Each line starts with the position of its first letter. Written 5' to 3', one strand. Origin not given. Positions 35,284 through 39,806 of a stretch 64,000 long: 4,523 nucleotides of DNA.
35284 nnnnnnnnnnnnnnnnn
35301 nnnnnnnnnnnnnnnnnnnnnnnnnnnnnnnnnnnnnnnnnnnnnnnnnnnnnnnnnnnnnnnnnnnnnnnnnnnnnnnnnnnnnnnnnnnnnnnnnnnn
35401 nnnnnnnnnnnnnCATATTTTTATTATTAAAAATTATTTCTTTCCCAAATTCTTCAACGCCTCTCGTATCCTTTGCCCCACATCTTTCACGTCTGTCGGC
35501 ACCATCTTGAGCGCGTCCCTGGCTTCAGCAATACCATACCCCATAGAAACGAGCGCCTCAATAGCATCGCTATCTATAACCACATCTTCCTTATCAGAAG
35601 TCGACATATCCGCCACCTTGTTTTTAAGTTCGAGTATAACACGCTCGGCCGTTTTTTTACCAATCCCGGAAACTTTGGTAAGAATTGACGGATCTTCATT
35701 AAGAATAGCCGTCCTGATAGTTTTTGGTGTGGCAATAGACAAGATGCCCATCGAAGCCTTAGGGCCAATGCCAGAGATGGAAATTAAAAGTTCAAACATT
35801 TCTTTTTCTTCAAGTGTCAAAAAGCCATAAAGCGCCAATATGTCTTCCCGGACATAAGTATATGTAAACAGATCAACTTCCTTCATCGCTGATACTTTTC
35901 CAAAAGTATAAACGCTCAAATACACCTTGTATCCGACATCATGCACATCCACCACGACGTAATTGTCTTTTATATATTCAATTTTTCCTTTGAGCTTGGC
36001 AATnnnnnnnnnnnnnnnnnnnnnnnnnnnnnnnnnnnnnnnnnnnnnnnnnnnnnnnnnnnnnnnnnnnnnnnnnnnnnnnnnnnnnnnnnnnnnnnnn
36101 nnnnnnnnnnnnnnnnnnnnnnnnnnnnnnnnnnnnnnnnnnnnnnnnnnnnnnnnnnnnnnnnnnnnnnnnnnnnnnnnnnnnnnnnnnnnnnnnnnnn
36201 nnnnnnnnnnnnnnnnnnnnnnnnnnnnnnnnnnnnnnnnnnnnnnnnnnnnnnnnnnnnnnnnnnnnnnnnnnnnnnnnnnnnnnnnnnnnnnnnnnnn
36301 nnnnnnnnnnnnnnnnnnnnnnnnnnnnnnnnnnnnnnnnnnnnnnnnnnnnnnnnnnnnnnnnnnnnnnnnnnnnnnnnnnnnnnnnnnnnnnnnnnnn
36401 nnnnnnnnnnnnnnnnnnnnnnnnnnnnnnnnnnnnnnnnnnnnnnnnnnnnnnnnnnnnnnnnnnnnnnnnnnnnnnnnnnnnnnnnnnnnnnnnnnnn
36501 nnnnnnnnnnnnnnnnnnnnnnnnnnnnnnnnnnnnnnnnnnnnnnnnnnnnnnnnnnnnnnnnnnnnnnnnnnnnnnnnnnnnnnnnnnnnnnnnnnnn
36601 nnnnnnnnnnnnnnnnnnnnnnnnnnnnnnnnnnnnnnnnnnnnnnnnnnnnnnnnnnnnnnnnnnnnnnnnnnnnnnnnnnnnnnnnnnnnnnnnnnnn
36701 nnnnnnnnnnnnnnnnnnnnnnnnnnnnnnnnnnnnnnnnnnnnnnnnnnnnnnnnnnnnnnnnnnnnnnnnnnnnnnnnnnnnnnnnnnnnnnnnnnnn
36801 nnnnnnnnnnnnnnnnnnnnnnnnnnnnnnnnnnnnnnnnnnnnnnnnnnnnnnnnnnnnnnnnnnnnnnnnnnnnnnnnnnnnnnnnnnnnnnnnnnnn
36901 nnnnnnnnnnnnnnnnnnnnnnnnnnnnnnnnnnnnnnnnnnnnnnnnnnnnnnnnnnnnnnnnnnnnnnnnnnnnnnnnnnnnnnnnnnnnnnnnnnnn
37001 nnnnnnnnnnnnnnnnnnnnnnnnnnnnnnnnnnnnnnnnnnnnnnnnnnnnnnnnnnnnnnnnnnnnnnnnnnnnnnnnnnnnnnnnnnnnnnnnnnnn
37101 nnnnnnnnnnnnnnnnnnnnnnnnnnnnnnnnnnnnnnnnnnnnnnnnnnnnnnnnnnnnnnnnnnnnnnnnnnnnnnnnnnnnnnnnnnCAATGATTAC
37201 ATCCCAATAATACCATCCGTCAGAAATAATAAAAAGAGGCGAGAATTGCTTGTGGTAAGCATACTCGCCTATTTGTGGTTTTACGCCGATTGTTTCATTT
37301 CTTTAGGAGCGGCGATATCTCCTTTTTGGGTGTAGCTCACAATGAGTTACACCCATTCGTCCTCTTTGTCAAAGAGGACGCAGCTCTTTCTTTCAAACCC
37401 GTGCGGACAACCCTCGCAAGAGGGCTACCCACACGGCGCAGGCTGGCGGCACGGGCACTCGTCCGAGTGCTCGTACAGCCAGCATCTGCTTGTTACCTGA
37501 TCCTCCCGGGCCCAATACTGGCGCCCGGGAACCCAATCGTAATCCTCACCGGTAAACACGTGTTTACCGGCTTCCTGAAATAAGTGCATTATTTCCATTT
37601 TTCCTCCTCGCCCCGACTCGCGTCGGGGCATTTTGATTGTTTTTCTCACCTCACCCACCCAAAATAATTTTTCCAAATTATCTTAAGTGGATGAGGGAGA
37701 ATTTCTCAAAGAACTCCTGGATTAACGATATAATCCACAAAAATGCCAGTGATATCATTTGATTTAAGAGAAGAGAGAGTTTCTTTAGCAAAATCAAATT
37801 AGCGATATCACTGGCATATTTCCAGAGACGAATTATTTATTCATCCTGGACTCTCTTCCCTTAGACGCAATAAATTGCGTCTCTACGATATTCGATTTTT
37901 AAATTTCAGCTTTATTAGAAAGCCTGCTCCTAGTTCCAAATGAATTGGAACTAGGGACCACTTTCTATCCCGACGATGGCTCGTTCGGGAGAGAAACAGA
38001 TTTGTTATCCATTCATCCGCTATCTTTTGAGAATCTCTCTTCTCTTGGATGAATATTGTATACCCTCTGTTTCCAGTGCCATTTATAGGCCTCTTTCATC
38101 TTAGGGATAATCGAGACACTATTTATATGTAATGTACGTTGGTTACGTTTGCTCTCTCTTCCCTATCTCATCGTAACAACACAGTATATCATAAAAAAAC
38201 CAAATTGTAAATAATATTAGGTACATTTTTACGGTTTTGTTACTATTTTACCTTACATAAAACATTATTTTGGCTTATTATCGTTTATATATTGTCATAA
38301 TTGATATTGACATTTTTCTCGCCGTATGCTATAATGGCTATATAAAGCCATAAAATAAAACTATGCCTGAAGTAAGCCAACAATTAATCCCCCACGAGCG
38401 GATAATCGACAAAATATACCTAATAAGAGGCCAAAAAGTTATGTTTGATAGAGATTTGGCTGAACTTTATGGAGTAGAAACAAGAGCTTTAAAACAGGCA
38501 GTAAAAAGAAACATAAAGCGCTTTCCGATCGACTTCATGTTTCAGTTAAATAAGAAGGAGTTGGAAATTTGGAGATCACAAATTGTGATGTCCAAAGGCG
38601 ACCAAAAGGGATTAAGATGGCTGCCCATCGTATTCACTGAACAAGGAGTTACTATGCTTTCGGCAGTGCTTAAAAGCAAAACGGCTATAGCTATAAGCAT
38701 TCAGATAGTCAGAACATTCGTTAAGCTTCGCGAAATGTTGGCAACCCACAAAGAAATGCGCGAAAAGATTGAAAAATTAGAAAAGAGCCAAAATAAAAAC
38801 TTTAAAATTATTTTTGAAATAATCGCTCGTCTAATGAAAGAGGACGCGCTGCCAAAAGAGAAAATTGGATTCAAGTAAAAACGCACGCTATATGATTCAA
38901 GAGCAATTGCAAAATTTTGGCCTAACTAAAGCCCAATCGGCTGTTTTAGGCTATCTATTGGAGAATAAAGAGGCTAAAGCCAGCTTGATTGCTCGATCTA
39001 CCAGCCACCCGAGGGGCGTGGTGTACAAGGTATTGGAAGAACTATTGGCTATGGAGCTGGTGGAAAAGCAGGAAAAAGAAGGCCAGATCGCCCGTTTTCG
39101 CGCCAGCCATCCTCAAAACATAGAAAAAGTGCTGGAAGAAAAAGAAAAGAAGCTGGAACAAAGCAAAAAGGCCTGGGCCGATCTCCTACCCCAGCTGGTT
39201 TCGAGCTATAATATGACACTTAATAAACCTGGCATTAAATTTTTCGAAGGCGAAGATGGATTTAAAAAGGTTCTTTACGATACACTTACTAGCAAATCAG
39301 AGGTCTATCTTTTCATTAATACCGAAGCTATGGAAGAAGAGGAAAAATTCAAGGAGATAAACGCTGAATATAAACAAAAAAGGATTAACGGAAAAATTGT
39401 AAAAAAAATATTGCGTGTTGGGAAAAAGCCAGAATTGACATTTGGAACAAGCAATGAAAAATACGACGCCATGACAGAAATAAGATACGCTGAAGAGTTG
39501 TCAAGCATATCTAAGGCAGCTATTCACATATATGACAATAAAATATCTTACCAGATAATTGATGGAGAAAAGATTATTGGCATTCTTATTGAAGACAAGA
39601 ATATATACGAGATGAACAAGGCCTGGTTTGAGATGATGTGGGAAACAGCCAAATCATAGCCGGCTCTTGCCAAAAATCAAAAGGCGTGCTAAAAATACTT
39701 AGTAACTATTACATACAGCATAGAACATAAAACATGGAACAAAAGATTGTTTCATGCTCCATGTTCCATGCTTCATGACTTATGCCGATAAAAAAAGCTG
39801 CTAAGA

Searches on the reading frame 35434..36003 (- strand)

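Call 23: search_protein_families(library=pfam, proteins=[window:35434-36003:-], max_evalue=0.000001)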
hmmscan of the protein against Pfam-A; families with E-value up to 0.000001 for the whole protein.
window:35434-36003:- (189 aa): 2 families
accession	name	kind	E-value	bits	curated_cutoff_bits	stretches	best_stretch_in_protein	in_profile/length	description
PF01330.27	RuvA_N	-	4.3e-18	65.6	23.6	1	1-60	2-61/61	RuvA N terminal domain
PF14520.12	HHH_5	-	9.8e-17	61.6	27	1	70-127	1-56/57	Helix-hairpin-helix domain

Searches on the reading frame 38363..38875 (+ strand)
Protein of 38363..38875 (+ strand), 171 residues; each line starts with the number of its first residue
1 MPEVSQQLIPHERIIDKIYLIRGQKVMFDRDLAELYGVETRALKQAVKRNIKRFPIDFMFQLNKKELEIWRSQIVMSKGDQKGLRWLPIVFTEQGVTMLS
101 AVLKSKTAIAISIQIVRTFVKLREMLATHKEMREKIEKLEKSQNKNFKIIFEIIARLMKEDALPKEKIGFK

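Call 24: search_protein_families(library=pfam, proteins=[window:38363-38875:+], max_evalue=0.000001)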
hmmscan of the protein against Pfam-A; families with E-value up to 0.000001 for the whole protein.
window:38363-38875:+ (171 aa): 1 family
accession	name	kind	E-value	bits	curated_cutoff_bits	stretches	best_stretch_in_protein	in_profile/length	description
PF10543.14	ORF6N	-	9e-34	116.1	27.8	1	17-102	2-86/86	ORF6N domain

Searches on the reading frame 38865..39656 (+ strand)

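Call 24: search_protein_families(library=pfam, proteins=[window:38865-39656:+], max_evalue=0.000001)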
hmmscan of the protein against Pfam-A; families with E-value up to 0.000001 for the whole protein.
window:38865-39656:+ (264 aa): 1 family
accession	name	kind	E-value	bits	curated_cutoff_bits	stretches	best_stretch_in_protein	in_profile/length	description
PF01978.25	TrmB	-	7.6e-12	45.4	25.6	1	15-83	1-67/68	Sugar-specific transcriptional regulator TrmB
